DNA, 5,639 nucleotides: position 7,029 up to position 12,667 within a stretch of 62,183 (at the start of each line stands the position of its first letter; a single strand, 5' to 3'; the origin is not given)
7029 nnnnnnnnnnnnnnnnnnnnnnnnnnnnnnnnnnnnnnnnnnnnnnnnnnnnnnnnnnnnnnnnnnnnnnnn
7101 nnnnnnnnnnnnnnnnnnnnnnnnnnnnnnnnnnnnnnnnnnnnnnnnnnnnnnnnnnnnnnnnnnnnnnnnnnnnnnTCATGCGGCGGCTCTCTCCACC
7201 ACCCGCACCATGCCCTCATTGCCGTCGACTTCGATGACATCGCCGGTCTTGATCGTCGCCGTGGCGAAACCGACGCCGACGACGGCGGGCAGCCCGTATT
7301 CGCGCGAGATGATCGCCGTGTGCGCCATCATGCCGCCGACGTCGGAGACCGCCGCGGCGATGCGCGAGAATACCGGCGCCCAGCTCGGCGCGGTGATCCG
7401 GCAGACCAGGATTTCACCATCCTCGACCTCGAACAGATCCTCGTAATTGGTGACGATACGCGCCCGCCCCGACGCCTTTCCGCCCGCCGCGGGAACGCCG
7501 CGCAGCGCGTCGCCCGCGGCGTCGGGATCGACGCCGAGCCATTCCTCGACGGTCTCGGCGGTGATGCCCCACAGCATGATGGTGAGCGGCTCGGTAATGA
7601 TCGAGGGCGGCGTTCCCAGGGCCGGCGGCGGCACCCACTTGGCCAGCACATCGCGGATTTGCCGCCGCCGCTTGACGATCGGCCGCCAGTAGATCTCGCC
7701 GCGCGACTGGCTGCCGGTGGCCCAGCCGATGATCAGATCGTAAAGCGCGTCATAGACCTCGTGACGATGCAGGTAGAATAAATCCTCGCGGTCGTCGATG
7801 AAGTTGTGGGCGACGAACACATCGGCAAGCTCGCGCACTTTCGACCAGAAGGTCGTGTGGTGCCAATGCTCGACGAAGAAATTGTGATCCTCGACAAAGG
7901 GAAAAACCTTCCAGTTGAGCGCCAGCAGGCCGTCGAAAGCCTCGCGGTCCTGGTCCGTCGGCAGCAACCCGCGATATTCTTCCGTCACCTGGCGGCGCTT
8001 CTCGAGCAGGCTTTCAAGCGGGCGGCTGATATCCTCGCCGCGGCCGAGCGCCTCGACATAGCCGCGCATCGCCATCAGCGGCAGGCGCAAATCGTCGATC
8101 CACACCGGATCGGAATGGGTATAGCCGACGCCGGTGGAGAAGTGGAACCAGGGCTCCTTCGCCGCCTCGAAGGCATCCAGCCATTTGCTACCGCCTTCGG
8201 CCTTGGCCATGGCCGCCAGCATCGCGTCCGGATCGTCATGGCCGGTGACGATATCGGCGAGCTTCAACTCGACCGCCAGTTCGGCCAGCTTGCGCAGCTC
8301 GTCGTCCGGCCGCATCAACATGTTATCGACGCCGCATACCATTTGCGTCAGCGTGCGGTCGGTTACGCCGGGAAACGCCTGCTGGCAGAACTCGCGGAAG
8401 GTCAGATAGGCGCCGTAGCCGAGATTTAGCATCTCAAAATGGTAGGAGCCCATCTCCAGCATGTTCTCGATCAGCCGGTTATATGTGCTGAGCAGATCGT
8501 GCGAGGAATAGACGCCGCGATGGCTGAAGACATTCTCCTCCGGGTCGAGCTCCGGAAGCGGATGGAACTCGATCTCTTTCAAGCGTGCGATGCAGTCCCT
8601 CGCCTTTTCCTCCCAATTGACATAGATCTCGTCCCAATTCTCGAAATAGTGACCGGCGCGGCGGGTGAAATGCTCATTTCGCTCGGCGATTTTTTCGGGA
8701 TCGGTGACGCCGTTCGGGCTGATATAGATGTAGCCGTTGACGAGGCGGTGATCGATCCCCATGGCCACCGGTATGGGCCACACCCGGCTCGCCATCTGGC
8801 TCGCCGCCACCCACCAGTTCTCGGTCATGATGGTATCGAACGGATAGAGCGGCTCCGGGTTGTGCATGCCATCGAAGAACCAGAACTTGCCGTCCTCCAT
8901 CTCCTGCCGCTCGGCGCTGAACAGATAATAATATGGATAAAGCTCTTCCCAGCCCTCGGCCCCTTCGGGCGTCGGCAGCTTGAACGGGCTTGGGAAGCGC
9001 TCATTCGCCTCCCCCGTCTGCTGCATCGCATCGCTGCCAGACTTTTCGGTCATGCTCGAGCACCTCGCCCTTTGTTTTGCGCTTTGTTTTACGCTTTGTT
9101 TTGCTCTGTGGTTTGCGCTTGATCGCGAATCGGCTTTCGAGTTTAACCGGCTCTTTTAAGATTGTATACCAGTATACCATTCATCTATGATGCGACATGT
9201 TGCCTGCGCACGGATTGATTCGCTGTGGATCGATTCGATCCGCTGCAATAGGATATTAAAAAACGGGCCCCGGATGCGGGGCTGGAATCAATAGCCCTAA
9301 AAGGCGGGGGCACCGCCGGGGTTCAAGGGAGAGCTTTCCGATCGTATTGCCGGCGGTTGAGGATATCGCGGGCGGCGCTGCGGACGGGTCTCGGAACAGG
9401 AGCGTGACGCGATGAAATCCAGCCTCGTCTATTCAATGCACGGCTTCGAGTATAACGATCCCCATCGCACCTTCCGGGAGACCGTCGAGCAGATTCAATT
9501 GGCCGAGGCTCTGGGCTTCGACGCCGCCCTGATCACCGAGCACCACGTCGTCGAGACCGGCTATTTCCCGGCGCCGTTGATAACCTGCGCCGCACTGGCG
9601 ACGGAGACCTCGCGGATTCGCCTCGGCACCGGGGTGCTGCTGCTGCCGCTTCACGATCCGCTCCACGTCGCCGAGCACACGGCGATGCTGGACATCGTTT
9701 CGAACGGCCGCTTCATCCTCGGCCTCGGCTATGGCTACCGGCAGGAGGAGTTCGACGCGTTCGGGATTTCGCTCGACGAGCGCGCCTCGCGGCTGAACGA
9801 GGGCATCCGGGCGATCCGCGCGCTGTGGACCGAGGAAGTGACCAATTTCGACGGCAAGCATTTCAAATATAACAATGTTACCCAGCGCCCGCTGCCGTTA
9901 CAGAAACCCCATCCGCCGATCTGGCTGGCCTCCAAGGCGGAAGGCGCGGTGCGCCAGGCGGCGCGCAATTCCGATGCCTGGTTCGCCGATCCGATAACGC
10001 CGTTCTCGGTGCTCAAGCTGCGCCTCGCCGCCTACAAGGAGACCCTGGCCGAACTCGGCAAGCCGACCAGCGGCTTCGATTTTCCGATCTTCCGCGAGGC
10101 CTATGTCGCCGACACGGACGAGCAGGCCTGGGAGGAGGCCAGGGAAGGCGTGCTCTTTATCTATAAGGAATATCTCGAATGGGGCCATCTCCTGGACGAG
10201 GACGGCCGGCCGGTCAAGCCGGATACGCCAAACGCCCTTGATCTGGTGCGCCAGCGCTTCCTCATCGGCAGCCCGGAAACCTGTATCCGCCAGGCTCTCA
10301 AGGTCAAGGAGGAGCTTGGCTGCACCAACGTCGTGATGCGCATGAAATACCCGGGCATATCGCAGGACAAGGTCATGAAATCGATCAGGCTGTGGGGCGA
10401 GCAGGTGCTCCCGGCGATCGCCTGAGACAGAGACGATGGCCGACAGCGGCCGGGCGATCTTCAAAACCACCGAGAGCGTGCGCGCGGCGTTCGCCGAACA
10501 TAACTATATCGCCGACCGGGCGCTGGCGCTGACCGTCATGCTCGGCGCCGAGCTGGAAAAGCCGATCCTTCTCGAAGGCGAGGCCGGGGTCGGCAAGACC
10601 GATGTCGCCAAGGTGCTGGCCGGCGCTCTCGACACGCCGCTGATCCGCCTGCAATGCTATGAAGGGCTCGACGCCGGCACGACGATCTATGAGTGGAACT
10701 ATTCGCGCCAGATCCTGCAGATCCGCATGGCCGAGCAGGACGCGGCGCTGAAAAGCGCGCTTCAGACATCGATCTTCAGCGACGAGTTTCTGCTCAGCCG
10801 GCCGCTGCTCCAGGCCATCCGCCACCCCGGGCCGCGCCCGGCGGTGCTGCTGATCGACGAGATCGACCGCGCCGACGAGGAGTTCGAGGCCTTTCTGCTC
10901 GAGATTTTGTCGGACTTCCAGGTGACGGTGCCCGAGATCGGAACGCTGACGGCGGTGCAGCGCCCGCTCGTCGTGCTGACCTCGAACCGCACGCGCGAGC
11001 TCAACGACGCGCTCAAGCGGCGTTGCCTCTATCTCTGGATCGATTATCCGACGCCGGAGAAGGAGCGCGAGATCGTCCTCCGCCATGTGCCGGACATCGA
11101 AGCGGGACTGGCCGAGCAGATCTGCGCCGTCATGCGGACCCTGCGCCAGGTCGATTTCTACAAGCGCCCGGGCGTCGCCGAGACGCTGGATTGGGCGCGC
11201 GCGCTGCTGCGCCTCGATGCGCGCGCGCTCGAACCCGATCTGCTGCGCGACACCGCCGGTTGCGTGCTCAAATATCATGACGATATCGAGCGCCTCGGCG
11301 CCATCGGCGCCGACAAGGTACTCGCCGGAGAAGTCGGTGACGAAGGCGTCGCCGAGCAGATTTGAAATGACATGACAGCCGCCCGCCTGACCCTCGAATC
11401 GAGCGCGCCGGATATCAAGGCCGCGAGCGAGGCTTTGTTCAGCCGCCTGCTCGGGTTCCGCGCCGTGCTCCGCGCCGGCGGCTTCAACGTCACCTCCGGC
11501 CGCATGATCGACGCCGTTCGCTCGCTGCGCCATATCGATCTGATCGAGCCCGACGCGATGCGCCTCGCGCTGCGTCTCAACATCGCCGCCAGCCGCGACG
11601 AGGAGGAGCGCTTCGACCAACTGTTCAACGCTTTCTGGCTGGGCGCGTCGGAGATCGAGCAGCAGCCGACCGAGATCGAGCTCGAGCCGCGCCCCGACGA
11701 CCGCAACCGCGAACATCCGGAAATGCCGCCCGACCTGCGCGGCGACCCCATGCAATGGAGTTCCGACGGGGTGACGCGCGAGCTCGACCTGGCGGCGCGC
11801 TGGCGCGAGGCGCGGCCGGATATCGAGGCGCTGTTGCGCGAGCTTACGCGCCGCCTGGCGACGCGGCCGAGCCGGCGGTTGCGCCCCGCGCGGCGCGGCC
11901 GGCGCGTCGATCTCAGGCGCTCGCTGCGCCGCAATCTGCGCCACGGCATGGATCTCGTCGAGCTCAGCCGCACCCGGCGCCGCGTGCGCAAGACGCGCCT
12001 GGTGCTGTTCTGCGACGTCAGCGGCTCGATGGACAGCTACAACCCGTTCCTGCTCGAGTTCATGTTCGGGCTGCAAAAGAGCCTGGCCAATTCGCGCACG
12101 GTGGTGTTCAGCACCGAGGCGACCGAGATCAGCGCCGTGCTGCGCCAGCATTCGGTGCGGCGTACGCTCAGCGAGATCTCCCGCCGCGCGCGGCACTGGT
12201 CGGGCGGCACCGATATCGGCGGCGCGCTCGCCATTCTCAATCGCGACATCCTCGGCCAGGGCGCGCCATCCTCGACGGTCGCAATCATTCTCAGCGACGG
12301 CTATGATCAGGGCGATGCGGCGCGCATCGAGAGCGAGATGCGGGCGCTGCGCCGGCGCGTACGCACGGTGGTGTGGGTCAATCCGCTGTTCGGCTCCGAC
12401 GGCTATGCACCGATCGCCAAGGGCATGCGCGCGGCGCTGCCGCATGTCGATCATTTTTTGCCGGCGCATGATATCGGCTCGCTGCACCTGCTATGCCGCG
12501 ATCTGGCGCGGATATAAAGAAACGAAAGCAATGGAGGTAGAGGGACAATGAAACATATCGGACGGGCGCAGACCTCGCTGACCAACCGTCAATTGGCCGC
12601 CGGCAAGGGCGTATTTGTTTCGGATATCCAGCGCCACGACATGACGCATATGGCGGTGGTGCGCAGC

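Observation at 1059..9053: Split PEP-synthase-type kinase (PpsA/PpsB-like) translationally coupled to a molybdenum hydroxylase, tail-anchored CoxG and an HD phosphohydrolase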

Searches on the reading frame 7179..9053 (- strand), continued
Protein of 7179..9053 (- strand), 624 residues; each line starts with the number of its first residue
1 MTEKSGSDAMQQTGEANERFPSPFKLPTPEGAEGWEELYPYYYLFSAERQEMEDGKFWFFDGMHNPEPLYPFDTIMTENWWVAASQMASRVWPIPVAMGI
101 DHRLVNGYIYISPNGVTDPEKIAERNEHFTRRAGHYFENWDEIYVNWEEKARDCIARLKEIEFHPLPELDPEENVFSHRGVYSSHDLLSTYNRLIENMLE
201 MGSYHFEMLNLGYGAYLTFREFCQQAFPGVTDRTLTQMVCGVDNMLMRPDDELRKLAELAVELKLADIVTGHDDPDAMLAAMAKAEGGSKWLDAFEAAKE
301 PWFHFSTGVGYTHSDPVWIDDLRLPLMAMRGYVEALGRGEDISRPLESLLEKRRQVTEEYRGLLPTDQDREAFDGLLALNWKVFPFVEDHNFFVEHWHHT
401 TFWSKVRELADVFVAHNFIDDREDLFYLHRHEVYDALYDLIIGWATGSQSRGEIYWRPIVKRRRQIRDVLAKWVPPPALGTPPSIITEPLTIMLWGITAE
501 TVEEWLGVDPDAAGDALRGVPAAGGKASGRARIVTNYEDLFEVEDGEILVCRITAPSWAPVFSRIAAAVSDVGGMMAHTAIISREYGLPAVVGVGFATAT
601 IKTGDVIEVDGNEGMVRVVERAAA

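Call 74: fold_search(model_id=the predicted structure, library=pdb)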
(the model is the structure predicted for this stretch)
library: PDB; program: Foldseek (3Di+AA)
matches with E <= 10: 653; with E <= 0.001: 9
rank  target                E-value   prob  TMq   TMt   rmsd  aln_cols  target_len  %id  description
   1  5fbu                  1.2e-16  1.00  0.54  0.47  14.8       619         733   16  Crystal structure of rifampin phosphotransferase RPH-Lm from Listeria monocytogenes in complex with rifampin-phosphate (released 2015-12-30)
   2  5hv1                  2.0e-16  1.00  0.57  0.43   8.6       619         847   16  Rifampin phosphotransferase in complex with AMPPNP and rifampin from Listeria monocytogenes (released 2016-03-30)
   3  5fbt                  7.0e-16  1.00  0.55  0.45   8.9       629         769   16  Crystal structure of rifampin phosphotransferase RPH-Lm from Listeria monocytogenes in complex with rifampin (released 2015-12-30)
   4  5hv2                  3.8e-14  1.00  0.45  0.35  13.3       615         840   16  Rifampin phosphotransferase G527Y mutant from Listeria monocytogenes (released 2016-03-30)
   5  5fbs                  4.0e-14  1.00  0.53  0.43   9.0       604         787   15  Crystal structure of rifampin phosphotransferase RPH-Lm from Listeria monocytogenes in complex with ADP and magnesium (released 2016-01-13)
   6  5hv3                  9.0e-14  1.00  0.43  0.33  13.6       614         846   16  Rifampin phosphotransferase G527Y mutant in complex with AMPPNP from Listeria monocytogenes (released 2016-03-30)
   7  2e28                  2.9e-05  1.00  0.16  0.17  25.9       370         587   14  Crystal structure analysis of pyruvate kinase from Bacillus stearothermophilus (released 2008-02-05)
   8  1kbl                  2.5e-04  1.00  0.16  0.12  22.4       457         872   14  PYRUVATE PHOSPHATE DIKINASE (released 2002-01-30)
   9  5jvj_B                6.2e-04  1.00  0.15  0.12   6.5       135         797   24  C4-type pyruvate phosphate dikinase: different conformational states of the nucleotide binding domain in the dimer (released 2017-04-05)
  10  2r82                  1.1e-03  0.98  0.15  0.11  26.6       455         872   13  Pyruvate phosphate dikinase (PPDK) triple mutant R219E/E271R/S262D adapts a second conformational state (released 2008-01-01)
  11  5lu4_A                1.2e-03  0.97  0.13  0.10  22.8       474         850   13  C4-type pyruvate phosphate dikinase: conformational intermediate of central domain in the swiveling mechanism (released 2017-05-24)
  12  5woy_MODEL_1_A        1.4e-03  1.00  0.14  0.32  19.9       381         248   12  NMR solution structure of Enzyme I (nEIt) protein using two 4D-spectra (released 2018-02-07)
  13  3t05_A                1.8e-03  1.00  0.16  0.17   4.1       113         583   21  Crystal structure of S. aureus Pyruvate Kinase (released 2011-10-26)
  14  1vbg                  1.9e-03  0.98  0.15  0.11  27.1       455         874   13  Pyruvate Phosphate Dikinase from Maize (released 2005-03-08)
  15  5jvl_C                2.2e-03  0.98  0.15  0.11  23.3       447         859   14  C4-type pyruvate phospate dikinase: nucleotide binding domain with bound ATP analogue (released 2017-04-05)
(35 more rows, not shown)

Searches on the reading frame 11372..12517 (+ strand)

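Call 10: search_protein_families(library=pfam, proteins=[window:11372-12517:+], max_evalue=0.00001)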
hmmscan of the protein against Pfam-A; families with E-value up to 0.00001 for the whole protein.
window:11372-12517:+ (381 aa): 1 family
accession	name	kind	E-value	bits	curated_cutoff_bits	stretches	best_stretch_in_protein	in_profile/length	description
PF05762.20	VWA_CoxE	-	2.7e-56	190.9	26.4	1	159-368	6-219/222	VWA domain containing CoxE-like protein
